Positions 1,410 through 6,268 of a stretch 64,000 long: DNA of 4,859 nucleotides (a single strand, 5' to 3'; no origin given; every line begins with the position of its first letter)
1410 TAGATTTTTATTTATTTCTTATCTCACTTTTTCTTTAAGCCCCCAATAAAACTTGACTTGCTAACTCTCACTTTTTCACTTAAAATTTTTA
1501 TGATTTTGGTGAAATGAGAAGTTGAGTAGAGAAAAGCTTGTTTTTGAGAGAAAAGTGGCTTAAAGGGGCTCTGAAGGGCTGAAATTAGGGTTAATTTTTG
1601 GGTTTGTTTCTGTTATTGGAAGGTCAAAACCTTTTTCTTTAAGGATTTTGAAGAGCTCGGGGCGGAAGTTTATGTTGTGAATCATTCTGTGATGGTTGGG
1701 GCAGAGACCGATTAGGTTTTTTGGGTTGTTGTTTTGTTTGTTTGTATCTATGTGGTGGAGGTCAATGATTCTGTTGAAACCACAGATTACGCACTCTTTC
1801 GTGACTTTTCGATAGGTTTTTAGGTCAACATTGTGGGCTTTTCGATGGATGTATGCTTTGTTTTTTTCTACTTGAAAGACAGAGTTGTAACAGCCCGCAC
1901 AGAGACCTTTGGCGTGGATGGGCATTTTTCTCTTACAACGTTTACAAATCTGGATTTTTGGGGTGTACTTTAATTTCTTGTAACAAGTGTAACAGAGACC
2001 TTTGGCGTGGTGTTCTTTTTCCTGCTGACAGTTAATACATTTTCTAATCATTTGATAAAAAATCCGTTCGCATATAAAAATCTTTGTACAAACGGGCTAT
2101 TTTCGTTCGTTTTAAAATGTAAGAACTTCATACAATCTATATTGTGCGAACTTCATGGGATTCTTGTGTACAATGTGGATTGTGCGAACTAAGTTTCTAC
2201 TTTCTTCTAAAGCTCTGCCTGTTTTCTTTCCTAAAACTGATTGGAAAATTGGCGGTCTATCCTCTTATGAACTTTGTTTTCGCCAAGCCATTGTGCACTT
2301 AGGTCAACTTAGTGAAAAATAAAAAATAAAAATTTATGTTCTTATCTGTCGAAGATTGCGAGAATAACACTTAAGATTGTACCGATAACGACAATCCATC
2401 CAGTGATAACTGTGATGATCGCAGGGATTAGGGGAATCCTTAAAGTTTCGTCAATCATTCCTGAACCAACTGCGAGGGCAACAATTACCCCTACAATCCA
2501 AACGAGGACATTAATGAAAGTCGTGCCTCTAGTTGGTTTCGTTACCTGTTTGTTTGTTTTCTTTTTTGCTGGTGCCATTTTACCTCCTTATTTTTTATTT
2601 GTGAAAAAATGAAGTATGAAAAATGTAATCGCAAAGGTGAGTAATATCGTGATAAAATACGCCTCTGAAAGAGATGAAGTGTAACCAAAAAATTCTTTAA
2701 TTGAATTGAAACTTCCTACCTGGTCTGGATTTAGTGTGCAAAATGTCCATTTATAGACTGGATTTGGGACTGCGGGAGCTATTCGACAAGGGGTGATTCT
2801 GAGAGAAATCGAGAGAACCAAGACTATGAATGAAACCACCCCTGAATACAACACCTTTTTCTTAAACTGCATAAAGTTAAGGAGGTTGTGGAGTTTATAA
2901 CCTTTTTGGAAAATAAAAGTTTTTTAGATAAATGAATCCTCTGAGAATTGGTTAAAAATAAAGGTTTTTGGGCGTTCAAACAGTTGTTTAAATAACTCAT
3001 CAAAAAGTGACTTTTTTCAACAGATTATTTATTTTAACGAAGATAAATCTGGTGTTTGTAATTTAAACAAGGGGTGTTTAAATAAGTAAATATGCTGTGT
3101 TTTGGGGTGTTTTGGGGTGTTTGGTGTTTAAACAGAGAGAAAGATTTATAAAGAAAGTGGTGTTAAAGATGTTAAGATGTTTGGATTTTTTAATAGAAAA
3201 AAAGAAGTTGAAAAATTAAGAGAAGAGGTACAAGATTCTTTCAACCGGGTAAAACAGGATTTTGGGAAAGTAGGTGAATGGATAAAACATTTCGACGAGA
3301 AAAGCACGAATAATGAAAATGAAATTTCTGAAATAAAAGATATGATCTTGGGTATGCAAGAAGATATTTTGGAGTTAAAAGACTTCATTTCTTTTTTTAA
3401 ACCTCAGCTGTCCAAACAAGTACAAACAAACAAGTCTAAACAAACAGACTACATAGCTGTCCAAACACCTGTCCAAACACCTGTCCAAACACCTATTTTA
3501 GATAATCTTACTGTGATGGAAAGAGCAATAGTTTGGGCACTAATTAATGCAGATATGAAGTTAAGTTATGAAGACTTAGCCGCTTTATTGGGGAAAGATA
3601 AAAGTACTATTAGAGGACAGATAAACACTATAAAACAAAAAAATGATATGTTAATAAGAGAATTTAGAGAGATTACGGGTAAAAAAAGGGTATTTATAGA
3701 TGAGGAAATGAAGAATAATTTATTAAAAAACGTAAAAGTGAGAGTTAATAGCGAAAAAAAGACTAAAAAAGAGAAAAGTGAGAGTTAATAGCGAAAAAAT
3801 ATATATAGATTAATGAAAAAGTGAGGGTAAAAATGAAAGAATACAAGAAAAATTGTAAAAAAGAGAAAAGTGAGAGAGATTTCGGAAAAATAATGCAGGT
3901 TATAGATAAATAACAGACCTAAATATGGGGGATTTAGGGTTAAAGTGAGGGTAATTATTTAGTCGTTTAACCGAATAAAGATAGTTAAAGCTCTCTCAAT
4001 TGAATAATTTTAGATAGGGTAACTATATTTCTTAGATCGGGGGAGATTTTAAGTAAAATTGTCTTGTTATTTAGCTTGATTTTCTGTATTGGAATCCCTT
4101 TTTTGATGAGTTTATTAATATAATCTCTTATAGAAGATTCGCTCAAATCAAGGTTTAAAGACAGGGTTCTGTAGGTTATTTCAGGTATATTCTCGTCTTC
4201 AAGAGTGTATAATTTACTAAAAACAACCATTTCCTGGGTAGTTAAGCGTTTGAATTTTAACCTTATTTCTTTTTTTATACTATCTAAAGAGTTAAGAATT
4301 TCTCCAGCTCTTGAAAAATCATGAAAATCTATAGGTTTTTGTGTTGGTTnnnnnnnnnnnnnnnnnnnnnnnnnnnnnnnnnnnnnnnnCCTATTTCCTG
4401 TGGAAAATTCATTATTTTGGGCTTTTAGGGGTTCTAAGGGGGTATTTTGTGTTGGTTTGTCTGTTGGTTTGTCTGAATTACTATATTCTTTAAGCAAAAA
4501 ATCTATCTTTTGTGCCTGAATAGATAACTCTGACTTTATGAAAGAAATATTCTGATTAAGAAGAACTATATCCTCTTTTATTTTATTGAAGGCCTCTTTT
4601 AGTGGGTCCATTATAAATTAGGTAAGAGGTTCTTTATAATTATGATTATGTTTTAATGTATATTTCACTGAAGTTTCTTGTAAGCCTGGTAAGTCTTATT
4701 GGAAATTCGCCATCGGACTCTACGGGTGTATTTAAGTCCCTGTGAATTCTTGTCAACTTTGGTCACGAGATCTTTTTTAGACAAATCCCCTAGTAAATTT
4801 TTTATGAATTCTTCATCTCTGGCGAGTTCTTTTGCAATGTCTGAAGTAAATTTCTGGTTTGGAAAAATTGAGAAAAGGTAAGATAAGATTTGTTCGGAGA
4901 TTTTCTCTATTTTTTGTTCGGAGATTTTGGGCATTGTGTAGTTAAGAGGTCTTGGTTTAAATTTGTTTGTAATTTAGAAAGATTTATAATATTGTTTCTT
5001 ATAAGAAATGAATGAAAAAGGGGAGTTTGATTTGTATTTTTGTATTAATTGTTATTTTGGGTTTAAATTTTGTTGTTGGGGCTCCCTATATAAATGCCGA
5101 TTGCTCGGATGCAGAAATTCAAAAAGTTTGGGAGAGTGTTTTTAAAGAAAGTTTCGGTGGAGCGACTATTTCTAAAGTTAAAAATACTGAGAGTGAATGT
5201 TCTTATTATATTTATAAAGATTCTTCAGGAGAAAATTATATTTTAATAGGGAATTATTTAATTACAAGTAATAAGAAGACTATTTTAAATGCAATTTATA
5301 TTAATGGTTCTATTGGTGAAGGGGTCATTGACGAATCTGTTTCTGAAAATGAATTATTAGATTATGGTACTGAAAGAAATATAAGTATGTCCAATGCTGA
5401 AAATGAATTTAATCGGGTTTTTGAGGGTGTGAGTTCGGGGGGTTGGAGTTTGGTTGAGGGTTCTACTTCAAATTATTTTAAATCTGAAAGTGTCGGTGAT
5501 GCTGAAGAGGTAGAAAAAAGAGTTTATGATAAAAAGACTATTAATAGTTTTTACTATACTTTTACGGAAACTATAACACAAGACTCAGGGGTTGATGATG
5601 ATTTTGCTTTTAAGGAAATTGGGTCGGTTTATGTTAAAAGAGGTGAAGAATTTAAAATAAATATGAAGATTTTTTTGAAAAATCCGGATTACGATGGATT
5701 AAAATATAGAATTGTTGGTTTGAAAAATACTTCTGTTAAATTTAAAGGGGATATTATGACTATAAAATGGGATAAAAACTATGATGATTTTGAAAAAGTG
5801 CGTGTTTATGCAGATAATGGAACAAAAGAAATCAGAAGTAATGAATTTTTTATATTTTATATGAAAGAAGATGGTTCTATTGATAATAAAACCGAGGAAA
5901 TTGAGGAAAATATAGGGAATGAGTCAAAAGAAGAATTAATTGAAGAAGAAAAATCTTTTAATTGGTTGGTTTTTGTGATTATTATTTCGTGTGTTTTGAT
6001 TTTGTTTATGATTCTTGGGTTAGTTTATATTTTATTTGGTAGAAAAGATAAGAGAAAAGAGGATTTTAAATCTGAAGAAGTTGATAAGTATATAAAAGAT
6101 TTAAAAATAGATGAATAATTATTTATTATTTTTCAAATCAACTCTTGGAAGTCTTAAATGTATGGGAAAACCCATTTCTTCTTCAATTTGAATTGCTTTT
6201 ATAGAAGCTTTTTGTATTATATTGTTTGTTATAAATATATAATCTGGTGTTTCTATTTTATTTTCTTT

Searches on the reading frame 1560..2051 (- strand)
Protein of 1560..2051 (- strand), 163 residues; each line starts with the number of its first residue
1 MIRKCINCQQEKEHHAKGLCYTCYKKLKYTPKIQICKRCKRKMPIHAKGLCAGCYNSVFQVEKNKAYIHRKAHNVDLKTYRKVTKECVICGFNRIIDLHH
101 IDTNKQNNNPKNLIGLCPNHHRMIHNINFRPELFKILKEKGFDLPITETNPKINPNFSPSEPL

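Call 24: find_encoding_contigs(protein=window:1560-2051:-, flank=10000, max_places=4)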
Protein window:1560-2051:- (163 aa): 3 contigs read that carry it; 2 places shown.
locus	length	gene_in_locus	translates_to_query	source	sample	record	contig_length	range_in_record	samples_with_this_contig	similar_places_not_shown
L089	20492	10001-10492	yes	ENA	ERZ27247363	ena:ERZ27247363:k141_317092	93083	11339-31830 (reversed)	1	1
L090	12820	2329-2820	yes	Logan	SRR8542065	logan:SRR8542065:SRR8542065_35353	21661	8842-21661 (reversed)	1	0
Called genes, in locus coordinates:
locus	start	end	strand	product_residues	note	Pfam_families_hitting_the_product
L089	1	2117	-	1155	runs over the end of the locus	PF03833:PolC_DP2_N, PF24844:PolC_DP2_central, PF24846:PolC_DP2_cat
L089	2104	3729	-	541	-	PF00149:Metallophos (weak), PF04042:DNA_pol_E_B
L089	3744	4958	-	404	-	PF01637:ATPase_2, PF13191:AAA_16 (weak), PF00004:AAA (weak), PF13401:AAA_22, PF22606:Cdc6-ORC-like_ATPase_lid (weak), PF22703:Cdc6_lid, PF09079:WHD_Cdc6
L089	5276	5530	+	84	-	PF05239:PRC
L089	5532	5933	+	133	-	-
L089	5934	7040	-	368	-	-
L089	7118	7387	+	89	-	-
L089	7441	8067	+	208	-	-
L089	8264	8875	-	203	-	-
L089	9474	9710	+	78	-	-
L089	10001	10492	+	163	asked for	-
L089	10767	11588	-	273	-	-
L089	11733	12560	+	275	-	PF02899:Phage_int_SAM_1 (faint), PF13495:Phage_int_SAM_4 (weak), PF00589:Phage_integrase, PF22823:MrpR_C_cat (weak)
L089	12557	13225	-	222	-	-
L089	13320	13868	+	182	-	PF07508:Recombinase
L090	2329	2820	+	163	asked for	-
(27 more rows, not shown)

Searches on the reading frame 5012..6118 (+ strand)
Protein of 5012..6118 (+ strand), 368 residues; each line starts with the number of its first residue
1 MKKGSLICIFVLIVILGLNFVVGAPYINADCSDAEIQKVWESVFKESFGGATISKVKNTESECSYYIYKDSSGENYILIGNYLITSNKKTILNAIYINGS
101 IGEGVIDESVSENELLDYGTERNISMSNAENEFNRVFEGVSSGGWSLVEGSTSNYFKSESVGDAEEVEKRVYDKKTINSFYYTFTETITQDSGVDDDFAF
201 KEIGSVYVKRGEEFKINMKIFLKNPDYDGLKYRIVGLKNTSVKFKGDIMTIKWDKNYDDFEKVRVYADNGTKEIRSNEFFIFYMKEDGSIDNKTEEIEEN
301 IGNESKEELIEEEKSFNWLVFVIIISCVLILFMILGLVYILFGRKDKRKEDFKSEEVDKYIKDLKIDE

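Call 67: search_protein_families(library=pfam, proteins=[window:5012-6118:+], max_evalue=0.01)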
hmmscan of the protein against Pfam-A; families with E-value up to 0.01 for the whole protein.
window:5012-6118:+ (368 aa): 1 family
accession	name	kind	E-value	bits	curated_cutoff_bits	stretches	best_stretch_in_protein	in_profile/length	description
PF15102.11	TMEM154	-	0.00093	19.5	30.3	1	299-357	44-102/153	TMEM154 protein family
